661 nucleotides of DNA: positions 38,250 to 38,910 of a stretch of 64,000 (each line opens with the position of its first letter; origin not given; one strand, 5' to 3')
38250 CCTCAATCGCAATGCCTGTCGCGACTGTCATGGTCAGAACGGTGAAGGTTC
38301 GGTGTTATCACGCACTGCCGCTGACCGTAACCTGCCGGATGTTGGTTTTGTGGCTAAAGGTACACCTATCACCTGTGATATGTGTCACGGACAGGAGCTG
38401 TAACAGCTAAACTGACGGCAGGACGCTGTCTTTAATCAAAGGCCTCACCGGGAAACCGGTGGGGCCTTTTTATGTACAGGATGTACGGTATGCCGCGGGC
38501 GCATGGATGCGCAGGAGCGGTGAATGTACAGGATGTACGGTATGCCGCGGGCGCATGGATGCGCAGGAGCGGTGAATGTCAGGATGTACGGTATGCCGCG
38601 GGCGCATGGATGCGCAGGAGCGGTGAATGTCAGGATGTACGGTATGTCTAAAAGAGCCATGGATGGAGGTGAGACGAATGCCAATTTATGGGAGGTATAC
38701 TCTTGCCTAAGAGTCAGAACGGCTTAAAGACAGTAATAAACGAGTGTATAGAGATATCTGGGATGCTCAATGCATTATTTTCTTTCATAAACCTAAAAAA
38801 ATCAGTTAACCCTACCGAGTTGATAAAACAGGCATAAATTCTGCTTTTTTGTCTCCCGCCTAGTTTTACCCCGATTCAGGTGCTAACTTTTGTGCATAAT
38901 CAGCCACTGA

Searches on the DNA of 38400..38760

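Call 84: search_rna_families(source=window, start=38400, end=38760, threshold=evalue, max_evalue=10)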
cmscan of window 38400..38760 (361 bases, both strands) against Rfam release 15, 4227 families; matches with E-value up to 10: 5.
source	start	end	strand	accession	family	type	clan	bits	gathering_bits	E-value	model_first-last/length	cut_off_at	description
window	38400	38473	+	RF00021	Spot_42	Gene; sRNA;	-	16.9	80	0.75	42-115/115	5'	Spot 42 RNA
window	38433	38547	-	RF00506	Thr_leader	Cis-reg; leader;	-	16.4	55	1.2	1-118/118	no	Threonine operon leader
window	38438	38469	+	RF03390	mir-2450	Gene; miRNA;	-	14.3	59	6.4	1-73/73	no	mir-2450 microRNA precursor family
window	38426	38652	+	RF00018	CsrB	Gene; sRNA;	CL00106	11.3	71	0.44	1-356/356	no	CsrB/RsmB RNA family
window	38439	38471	-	RF01683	P6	Gene; sRNA;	-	11.3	50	0.75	478-510/510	no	Pseudomonas sRNA P6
